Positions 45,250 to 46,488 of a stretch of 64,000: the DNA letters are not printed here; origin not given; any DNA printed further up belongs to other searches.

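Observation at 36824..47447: Nine-gene chemosensory operon that starts like Pil-Chp/Pix, lacks CheR/CheB, and ends in an HD-GYP phosphodiesterase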

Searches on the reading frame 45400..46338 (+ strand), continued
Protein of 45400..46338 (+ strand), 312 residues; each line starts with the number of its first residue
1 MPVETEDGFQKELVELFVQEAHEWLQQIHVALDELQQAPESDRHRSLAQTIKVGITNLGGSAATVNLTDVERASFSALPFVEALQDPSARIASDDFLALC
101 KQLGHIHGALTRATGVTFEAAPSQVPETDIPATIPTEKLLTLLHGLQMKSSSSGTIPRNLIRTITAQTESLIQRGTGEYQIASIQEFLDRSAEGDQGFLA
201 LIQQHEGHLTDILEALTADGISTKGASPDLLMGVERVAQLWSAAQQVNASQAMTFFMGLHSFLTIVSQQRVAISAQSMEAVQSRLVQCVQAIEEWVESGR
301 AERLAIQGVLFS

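Call 24: search_protein_families(library=pfam, proteins=[L054:10964-11851:+, L054:11858-13939:+, L081:8530-8883:+, L054:9980-10942:+, L054:8655-9947:+, L054:531-1292:+], max_evalue=1)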
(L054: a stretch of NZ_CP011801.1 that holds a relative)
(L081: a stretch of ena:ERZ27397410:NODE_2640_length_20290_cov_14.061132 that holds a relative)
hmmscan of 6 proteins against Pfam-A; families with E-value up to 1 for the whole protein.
L054:10964-11851:+ (295 aa): 16 families
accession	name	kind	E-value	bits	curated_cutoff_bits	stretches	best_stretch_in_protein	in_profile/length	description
PF13401.12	AAA_22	-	3.2e-23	82.9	27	1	64-192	4-129/130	AAA domain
PF05621.17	TniB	-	0.0002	21.3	22.4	1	95-211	71-186/189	Bacterial TniB protein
PF13191.12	AAA_16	-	0.0012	19.9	32.6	1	63-90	23-49/167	AAA ATPase domain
PF02367.23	TsaE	-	0.002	18.5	26.6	1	62-91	18-47/128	Threonylcarbamoyl adenosine biosynthesis protein TsaE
PF00437.27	T2SSE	-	0.0025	17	24.9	1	50-94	127-171/370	Type II/IV secretion system protein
PF09848.15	SLFN-g3_helicase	-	0.0032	17.2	24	1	66-158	2-93/354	Schlafen group 3, DNA/RNA helicase domain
PF20720.3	nSTAND3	-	0.0054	16.9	27.2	1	65-96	17-48/155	Novel STAND NTPase 3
PF13604.12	AAA_30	-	0.0077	16.4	27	1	62-157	15-101/191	AAA domain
PF05729.18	NACHT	-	0.014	15.7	26.7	1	68-222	3-161/167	NACHT domain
PF25199.1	nSTAND_NTPase5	-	0.034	14.4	34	1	64-112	40-89/145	Novel STAND NTPase 5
PF01121.26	CoaE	-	0.04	14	27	1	67-118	2-53/180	Dephospho-CoA kinase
PF07728.20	AAA_5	-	0.055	13.9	22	1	68-170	2-92/139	AAA domain (dynein-related subfamily)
PF13245.12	AAA_19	-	0.073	13.7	25.1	0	65-161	11-107/134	AAA domain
PF00004.35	AAA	-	0.092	13.6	21.2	1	68-157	1-70/131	ATPase family associated with various cellular activities (AAA)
PF12775.13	AAA_7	-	0.19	11.7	25.8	1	68-96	36-64/181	P-loop containing dynein motor region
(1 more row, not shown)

L054:11858-13939:+ (693 aa): 2 families
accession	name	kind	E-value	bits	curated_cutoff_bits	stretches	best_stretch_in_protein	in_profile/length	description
PF13487.12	HD_5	-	5.8e-28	98.2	27.2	1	81-202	36-159/170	HD domain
PF01966.28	HD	-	4.9e-11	43.4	22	1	62-181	4-115/116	HD domain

L081:8530-8883:+ (117 aa): 0 families

L054:9980-10942:+ (320 aa): 2 families
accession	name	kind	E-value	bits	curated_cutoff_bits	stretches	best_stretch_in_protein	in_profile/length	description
PF01627.28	Hpt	-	0.0011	19.6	24.6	1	19-80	1-51/84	Hpt domain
PF01817.26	CM_2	-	0.18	12.5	27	1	214-248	21-54/80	Chorismate mutase type II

L054:8655-9947:+ (430 aa): 5 families
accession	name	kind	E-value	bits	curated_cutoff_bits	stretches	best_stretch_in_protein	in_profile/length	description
PF00072.30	Response_reg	-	9e-22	77.8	30.2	1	6-117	1-110/111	Response regulator receiver domain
PF11559.13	ADIP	-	0.0011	19.5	34.3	2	191-270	54-134/151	Afadin- and alpha -actinin-Binding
PF13851.11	GAS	-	0.059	13.2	32.3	1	190-286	48-144/200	Growth-arrest specific micro-tubule binding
PF19220.6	Rod_CreS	-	0.082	12.4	100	1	254-421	2-163/359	Crescentin, rod domain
PF10046.14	BLOC1_2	-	0.91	10.4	33.4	0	244-290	37-83/96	Biogenesis of lysosome-related organelles complex-1 subunit 2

L054:531-1292:+ (253 aa): 1 family
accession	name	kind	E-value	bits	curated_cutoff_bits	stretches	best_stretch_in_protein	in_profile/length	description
PF11845.13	Tll0287-like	-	7e-25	88.6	24.1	1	89-251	34-144/144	Tll0287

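Call 33: search_solved_structures(query=A2, max_evalue=10, show_alignments=3)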
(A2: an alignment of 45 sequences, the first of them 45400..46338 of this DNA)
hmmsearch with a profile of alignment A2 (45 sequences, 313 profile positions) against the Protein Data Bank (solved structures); distinct sequences matched with E-value up to 10: 35.
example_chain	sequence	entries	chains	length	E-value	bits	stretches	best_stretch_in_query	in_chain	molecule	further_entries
2ld6_A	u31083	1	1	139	5.9e-09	39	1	12-121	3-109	Chemotaxis protein CheA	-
1tqg_A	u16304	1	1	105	2.7e-08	36.9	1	13-114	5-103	Chemotaxis protein cheA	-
6fes_A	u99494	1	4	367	1.4e-05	28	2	11-114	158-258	D12_BRIC2, a synthetic protein,D12_BRIC2, a synthetic protein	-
2lch_A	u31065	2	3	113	0.00055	22.7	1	12-112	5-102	Protein OR38 | computationally designed four-helix bundle protein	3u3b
9gdo_F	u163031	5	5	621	0.0024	20.6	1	94-247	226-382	RNA polymerase sigma factor RpoD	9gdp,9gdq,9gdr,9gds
7xgg_A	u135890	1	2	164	0.04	16.6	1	91-178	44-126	BCL-xL and MCL-1 dual inhibitor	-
7mwr_B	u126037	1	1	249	0.081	15.6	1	129-243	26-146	LHD101B4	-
9hac_B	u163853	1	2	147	0.082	15.6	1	197-261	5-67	BBF-14_binder4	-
7t03_A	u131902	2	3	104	0.098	15.3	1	12-108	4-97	Cold unfolding four helix bundle | Designed cold unfolding four helix bundle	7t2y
5cwb_A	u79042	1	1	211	0.11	15.2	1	171-244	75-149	Designed helical repeat protein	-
8hdv_A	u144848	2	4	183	0.18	14.5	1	143-177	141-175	De novo design cavitated protein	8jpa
8ek4_A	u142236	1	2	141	0.27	13.9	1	139-239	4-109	Ice-binding protein TIP-99a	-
5aps_A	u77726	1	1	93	0.31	13.7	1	186-247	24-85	GENERAL CONTROL PROTEIN GCN4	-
6dm9_B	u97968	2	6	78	0.32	13.6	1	168-248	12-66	DHD15_extended_B | DHD15_closed_B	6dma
5apw_A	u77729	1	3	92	0.38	13.4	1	186-247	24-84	GENERAL CONTROL PROTEIN GCN4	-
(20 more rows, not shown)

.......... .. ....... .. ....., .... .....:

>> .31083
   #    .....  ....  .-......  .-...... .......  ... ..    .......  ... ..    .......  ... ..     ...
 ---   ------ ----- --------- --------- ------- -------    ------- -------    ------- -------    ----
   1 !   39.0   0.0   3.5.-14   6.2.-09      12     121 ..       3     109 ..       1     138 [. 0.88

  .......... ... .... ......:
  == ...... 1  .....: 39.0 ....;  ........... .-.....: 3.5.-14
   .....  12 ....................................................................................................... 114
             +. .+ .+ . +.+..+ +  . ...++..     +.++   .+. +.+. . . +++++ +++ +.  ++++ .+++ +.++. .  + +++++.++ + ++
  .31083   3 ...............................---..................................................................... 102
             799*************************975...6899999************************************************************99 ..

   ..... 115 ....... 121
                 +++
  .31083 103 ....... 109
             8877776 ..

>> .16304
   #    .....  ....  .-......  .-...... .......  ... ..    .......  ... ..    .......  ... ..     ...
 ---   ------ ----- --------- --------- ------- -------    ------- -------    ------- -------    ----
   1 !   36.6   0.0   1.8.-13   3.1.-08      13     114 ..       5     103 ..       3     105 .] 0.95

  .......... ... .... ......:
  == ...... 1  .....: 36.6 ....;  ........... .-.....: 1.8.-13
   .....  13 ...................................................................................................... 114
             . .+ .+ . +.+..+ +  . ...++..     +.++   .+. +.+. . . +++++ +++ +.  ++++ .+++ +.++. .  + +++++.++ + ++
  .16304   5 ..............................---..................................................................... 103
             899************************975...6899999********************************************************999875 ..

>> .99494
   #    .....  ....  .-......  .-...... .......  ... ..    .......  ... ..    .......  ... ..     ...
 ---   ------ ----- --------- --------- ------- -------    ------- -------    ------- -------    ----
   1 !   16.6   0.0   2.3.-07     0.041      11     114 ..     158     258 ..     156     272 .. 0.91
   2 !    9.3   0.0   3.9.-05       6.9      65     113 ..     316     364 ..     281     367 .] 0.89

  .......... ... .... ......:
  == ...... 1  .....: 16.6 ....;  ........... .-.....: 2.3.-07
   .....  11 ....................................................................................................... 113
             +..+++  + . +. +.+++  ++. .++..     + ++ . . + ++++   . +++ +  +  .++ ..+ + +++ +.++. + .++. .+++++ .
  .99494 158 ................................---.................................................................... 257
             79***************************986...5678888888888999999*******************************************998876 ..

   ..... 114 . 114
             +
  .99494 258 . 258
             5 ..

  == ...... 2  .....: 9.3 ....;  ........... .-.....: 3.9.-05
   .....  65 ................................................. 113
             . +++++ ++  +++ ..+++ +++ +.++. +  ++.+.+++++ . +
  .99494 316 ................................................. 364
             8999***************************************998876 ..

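Call 39: predict_structure(alignment_id=A2)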
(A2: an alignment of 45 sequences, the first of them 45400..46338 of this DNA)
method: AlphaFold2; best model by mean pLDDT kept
length: 312 residues; sequences in the alignment: 45
mean_pLDDT: 83.0   pTM: 0.56
mean pLDDT of the five models: 83.0, 80.1, 79.1, 76.9, 75.5
residues with pLDDT >= 90: 119; 70-90: 145; 50-70: 32; < 50: 16
segments of 3 or more residues with pLDDT < 50: 1-5, 119-129
pLDDT, mean of each block of 10 residues (from residue 1): 54 81 88 87 92 93 85 90 78 77 85 64 36 88 89 71 86 81 87 93 94 83 70 93 87 92 85 85 94 93 91 72
secondary structure, 60 per line:
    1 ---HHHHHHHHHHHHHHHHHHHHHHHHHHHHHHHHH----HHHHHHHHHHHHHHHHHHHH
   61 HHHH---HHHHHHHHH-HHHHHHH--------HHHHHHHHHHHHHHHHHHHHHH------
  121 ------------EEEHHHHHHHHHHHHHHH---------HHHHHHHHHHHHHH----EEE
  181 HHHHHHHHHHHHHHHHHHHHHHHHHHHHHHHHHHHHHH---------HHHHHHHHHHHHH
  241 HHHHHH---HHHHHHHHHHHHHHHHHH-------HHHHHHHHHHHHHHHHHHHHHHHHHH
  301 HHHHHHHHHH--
elements in order: H4-36 H41-64 H68-76 H78-84 H93-114 E133-135 H136-150 H160-173 E178-180 H181-218 H228-246 H250-267 H275-310

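Call 42: fold_search(model_id=the predicted structure, library=pdb)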
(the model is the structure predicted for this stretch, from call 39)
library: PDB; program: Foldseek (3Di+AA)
matches with E <= 10: 565; with E <= 0.001: 0
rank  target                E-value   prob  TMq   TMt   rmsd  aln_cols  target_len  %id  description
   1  6ff6                  1.0e-02  1.00  0.28  0.39  17.5       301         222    9  Crystal structure of novel repeat protein BRIC1 (released 2018-09-05)
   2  6fes_A                1.9e-02  1.00  0.29  0.25  19.8       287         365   11  Crystal structure of novel repeat protein BRIC2 fused to DARPin D12 (released 2018-09-05)
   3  6grj_E                6.7e-02  0.23  0.16  0.15  35.2       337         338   14  Structure of the AhlB pore of the tripartite alpha-pore forming toxin, AHL, from Aeromonas hydrophila. (released 2019-07-03)
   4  6grj_A                7.7e-02  0.25  0.15  0.14  34.4       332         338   12  Structure of the AhlB pore of the tripartite alpha-pore forming toxin, AHL, from Aeromonas hydrophila. (released 2019-07-03)
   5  7t03_MODEL_1_A        1.0e-01  1.00  0.30  0.83   2.2       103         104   18  NMR structure of a designed cold unfolding four helix bundle (released 2022-03-02)
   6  9eah_A                1.0e-01  0.44  0.19  0.17  23.3       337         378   11  Structure of nanobody AT209 in complex with the olmesartan-bound angiotensin II type I receptor (AT1R) (released 2025-03-05)
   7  7t2y_A                1.4e-01  1.00  0.30  0.83   2.4       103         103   17  X-ray structure of a designed cold unfolding four helix bundle (released 2022-03-02)
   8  6fes_B                1.4e-01  0.99  0.29  0.25  18.5       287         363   10  Crystal structure of novel repeat protein BRIC2 fused to DARPin D12 (released 2018-09-05)
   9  9mg8_A                1.8e-01  0.28  0.19  0.17  25.8       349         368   12  Crystal Structure of b-iTHR-110 (released 2025-12-17)
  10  6grj_H                1.8e-01  0.14  0.14  0.13  34.7       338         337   13  Structure of the AhlB pore of the tripartite alpha-pore forming toxin, AHL, from Aeromonas hydrophila. (released 2019-07-03)
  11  6h2f_C                2.2e-01  0.14  0.15  0.14  34.8       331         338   14  Structure of the pre-pore AhlB of the tripartite alpha-pore forming toxin, AHL, from Aeromonas hydrophila. (released 2019-07-10)
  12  8t1v                  2.7e-01  0.57  0.27  0.24  21.9       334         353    9  Crystal structure of orphan G protein-coupled receptor 6 with bound inverse agonist 3h (released 2024-12-04)
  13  9h6e_A                2.9e-01  0.99  0.23  0.45  10.0       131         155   15  Complex of Histidine-containing phosphotransfer 1 (AHP1) and Response regulator 1 (ARR1) from A. thaliana (released 2025-03-26)
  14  6a93_B                3.5e-01  0.54  0.27  0.24  23.1       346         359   11  Crystal structure of 5-HT2AR in complex with risperidone (released 2019-02-13)
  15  9mg8_B                3.5e-01  0.21  0.20  0.18  24.2       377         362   13  Crystal Structure of b-iTHR-110 (released 2025-12-17)
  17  3kyj_A                4.0e-01  1.00  0.29  0.65   9.7       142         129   13  Crystal structure of the P1 domain of CheA3 in complex with CheY6 from R. sphaeroides (released 2010-02-16)
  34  2lp4_MODEL_1_A        5.9e-01  0.72  0.23  0.30  21.0       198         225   13  Solution structure of P1-CheY/P2 complex in bacterial chemotaxis (released 2012-10-24)
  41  3kyi_A                6.4e-01  1.00  0.29  0.65   2.9       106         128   12  Crystal structure of the phosphorylated P1 domain of CheA3 in complex with CheY6 from R. sphaeroides (released 2010-02-16)
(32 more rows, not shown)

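Call 57: find_encoding_contigs(protein=P0143, flank=10000, max_places=1)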
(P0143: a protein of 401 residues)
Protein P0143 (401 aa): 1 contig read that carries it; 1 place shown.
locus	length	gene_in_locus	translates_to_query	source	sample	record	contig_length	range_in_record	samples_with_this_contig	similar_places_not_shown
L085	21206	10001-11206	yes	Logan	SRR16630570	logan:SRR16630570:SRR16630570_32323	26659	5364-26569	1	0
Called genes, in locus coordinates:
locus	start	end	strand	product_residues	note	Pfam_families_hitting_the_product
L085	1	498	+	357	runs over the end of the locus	PF00155:Aminotran_1_2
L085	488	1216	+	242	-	PF01955:CbiZ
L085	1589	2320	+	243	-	PF11845:Tll0287-like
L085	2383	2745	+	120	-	PF00072:Response_reg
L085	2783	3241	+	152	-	PF01584:CheW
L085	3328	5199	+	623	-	PF02203:TarH (weak), PF12729:4HB_MCP_1, PF00672:HAMP, PF00015:MCPsignal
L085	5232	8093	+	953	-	PF01627:Hpt, PF02895:H-kinase_dim, PF02518:HATPase_c, PF01584:CheW, PF00072:Response_reg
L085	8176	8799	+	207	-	PF01584:CheW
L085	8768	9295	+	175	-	PF01584:CheW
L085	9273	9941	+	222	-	PF00072:Response_reg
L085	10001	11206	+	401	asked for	PF01627:Hpt (faint)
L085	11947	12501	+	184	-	-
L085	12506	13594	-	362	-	PF25087:GMPPB_C (faint), PF04613:LpxD, PF25084:LbH_EIF2B (faint), PF00132:Hexapep (weak), PF14602:Hexapep_2 (faint), PF00132:Hexapep (weak)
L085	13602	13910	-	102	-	PF14573:PP-binding_2 (weak), PF00550:PP-binding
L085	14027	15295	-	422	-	PF00109:ketoacyl-synt, PF02801:Ketoacyl-synt_C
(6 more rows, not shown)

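Call 58: find_encoding_contigs(protein=P0285, flank=10000, max_places=1)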
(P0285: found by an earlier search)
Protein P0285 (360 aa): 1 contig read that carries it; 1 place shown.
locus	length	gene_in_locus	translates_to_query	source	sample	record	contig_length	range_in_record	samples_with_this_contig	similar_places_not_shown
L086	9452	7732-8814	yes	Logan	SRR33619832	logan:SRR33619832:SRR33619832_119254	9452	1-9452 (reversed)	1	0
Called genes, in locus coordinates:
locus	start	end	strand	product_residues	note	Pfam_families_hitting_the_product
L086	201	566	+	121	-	PF00072:Response_reg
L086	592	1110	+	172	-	PF01584:CheW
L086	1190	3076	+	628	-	PF02203:TarH (weak), PF12729:4HB_MCP_1, PF00672:HAMP, PF00015:MCPsignal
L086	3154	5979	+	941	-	PF01627:Hpt, PF02518:HATPase_c, PF01584:CheW, PF00072:Response_reg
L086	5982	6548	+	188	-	PF01584:CheW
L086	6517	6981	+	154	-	PF01584:CheW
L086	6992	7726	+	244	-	PF00072:Response_reg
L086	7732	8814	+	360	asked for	PF01627:Hpt (faint)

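Call 83: search_protein_families(library=ncbifam, proteins=[L054:10964-11851:+, L054:531-1292:+], max_evalue=0.01)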
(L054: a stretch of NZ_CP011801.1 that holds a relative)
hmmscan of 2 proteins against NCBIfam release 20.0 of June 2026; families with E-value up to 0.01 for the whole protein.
L054:10964-11851:+ (295 aa): 2 families
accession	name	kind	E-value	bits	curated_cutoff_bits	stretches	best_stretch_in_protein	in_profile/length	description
TIGR03015.1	pepcterm_ATPase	hypoth_equivalog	2.9e-58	197.4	324.5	1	24-271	2-252/269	XrtA/PEP-CTERM system-associated ATPase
TIGR00150.1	T6A_YjeE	equivalog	0.0014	18.5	60.1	1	65-93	22-50/135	tRNA (adenosine(37)-N6)-threonylcarbamoyltransferase complex ATPase subunit type 1 TsaE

L054:531-1292:+ (253 aa): 0 families

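Call 84: search_protein_families(library=pfam, proteins=[L074:5459-8293:+, L074:8660-9937:+, L074:10983-13088:+, L074:2916-3464:+, L074:2008-2817:+], max_evalue=0.001)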
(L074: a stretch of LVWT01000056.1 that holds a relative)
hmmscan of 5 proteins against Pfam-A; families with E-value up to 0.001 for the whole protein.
L074:5459-8293:+ (944 aa): 5 families
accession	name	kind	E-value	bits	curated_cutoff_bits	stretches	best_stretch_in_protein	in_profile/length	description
PF00072.30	Response_reg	-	8.3e-25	87.6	30.2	1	821-932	1-110/111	Response regulator receiver domain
PF01584.24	CheW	-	3.6e-21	75.7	23.5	1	662-787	2-133/138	CheW-like domain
PF02518.31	HATPase_c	-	1.1e-19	71.3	26.4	1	517-656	4-110/111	Histidine kinase-, DNA gyrase B-, and HSP90-like ATPase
PF01627.28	Hpt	-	7.8e-18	64.9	24.6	1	174-259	1-75/84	Hpt domain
PF02895.20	H-kinase_dim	-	6.5e-08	33.4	23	1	332-371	2-41/68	Signal transducing histidine kinase, homodimeric domain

L074:8660-9937:+ (425 aa): 1 family
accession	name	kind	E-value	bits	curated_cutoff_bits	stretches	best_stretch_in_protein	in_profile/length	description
PF00072.30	Response_reg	-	3.3e-21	76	30.2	1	4-115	1-110/111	Response regulator receiver domain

L074:10983-13088:+ (701 aa): 2 families
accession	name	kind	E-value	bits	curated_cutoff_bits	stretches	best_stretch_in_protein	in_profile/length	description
PF13487.12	HD_5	-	1.6e-26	93.5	27.2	1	95-212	40-159/170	HD domain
PF01966.28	HD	-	1.6e-09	38.5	22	1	73-191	5-115/116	HD domain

L074:2916-3464:+ (182 aa): 1 family
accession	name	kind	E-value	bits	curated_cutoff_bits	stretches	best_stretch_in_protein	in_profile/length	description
PF01584.24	CheW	-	1.5e-26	93.1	23.5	1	40-171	2-135/138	CheW-like domain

L074:2008-2817:+ (269 aa): 1 family
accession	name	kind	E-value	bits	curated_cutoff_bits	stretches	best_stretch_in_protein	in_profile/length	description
PF11845.13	Tll0287-like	-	6.7e-20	72.4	24.1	1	119-267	11-144/144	Tll0287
